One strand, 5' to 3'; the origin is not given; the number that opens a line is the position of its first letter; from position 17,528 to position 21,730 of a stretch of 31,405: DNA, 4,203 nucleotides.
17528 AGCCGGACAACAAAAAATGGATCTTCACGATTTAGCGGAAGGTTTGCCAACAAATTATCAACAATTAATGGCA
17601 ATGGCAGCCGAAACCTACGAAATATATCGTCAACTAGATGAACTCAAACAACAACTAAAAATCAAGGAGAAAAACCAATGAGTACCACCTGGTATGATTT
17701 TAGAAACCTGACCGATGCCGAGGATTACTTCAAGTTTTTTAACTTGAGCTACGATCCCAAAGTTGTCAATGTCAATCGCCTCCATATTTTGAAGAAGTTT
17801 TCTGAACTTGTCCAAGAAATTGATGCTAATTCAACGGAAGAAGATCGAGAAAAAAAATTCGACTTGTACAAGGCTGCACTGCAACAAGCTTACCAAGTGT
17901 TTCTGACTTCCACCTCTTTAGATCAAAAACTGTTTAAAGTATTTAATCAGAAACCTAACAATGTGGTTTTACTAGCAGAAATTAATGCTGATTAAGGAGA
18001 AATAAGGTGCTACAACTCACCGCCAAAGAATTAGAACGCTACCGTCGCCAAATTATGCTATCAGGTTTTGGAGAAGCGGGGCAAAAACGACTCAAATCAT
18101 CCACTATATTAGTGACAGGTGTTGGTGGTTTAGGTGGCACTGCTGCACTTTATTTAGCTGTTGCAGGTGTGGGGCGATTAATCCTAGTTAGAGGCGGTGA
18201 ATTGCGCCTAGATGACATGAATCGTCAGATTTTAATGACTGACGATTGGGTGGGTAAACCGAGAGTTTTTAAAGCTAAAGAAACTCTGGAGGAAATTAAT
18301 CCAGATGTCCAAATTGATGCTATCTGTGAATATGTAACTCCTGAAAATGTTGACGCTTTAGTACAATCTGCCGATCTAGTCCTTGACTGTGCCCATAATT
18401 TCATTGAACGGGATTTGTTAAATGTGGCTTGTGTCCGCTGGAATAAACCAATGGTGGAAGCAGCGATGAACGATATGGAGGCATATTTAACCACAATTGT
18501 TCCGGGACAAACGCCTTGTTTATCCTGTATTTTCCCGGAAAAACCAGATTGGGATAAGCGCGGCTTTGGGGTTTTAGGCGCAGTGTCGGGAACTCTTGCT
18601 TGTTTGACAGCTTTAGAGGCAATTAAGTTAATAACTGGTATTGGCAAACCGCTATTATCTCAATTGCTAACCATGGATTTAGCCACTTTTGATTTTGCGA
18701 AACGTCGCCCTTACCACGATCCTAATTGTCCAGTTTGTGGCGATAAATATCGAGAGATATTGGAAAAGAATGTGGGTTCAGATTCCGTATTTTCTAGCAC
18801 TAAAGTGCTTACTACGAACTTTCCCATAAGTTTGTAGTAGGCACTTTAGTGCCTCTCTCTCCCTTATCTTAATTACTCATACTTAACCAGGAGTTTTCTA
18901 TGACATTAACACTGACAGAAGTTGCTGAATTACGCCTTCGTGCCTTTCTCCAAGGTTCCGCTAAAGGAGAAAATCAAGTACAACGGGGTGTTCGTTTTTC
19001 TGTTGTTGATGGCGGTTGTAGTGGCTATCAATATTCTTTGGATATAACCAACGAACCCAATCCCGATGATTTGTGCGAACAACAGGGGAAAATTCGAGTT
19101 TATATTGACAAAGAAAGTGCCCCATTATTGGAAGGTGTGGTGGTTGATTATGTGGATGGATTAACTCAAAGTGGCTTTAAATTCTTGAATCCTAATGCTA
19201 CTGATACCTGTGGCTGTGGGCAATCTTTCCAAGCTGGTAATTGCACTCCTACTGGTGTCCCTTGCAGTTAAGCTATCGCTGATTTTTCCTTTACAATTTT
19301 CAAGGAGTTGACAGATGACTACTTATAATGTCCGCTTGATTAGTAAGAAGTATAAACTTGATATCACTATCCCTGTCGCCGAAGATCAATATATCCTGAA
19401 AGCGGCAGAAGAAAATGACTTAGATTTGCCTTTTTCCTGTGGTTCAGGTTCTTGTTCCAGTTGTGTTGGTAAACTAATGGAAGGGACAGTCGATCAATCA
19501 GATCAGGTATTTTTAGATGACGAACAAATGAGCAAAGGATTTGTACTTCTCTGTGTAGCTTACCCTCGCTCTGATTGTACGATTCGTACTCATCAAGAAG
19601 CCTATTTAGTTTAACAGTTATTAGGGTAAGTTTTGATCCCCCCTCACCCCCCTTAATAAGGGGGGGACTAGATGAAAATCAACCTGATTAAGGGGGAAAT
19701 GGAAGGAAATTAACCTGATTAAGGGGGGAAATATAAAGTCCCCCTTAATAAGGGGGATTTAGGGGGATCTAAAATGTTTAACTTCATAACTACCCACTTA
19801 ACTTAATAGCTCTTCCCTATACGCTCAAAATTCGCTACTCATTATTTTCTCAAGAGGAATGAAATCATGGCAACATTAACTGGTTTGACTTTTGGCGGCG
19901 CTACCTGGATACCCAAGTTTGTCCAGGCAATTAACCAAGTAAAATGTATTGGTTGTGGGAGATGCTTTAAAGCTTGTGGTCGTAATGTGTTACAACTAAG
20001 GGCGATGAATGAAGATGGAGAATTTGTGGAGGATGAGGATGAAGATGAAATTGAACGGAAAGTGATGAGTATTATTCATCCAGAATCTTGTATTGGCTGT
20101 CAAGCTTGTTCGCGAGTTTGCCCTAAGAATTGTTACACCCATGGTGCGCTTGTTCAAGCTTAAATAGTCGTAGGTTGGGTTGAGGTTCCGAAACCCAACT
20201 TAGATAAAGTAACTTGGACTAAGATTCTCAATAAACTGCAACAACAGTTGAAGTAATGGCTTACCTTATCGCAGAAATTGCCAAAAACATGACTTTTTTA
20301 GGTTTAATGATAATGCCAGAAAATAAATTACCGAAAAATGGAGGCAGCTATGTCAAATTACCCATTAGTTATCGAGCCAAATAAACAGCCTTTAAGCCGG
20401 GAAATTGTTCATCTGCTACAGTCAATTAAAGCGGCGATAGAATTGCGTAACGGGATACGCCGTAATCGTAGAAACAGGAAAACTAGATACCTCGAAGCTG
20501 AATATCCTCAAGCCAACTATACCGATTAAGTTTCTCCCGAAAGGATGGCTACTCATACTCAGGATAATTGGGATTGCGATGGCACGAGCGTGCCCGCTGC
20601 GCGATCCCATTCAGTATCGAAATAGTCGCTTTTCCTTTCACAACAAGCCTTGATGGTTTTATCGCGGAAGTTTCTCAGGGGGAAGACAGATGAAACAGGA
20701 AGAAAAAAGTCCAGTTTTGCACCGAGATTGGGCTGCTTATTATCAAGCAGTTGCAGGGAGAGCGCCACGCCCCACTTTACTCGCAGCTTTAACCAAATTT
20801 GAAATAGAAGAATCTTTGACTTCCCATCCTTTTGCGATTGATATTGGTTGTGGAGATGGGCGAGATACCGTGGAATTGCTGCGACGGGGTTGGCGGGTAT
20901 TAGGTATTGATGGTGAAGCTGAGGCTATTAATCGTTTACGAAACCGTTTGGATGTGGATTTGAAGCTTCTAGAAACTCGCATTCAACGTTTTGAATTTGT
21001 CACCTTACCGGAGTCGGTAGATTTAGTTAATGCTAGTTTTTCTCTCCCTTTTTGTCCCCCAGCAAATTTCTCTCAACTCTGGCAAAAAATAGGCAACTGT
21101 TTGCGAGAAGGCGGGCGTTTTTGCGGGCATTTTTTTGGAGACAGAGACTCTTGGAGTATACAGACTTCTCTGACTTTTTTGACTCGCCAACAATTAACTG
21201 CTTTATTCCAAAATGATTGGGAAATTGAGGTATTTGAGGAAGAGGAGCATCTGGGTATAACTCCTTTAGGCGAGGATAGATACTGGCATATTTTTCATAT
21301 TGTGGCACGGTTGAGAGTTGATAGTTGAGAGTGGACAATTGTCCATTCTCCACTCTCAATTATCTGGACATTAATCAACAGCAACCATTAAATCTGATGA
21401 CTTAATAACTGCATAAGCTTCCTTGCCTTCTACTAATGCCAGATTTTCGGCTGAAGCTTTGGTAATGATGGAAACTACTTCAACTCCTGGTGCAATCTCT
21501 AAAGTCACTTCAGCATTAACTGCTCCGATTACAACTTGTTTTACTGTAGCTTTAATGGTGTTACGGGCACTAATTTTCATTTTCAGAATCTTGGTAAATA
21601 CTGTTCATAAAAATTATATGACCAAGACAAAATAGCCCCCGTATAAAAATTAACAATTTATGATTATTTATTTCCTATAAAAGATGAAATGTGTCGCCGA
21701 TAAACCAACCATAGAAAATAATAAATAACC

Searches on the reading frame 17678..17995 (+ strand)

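Call 20: search_protein_families(library=pfam, proteins=[window:17678-17995:+], max_evalue=0.001)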
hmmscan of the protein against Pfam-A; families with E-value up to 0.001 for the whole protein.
window:17678-17995:+ (105 aa): 1 family
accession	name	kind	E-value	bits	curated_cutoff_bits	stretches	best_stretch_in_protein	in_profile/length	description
PF03206.19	NifW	-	5.4e-35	120.3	23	1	6-102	4-99/99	Nitrogen fixation protein NifW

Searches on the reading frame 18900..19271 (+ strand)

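Call 20: search_protein_families(library=pfam, proteins=[window:18900-19271:+], max_evalue=0.001)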
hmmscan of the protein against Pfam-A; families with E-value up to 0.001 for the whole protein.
window:18900-19271:+ (123 aa): 1 family
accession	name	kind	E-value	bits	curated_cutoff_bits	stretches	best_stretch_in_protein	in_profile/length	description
PF01521.26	Fe-S_biosyn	-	2.4e-20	73.2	26.3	1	1-107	1-109/110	Iron-sulphur cluster biosynthesis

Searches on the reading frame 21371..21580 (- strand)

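Call 20: search_protein_families(library=pfam, proteins=[window:21371-21580:-], max_evalue=0.001)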
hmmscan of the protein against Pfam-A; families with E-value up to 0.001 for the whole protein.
window:21371-21580:- (69 aa): 1 family
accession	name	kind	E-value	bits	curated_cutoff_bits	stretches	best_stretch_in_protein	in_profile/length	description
PF03459.23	TOBE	-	1e-15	58.1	22.3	1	4-66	2-64/64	TOBE domain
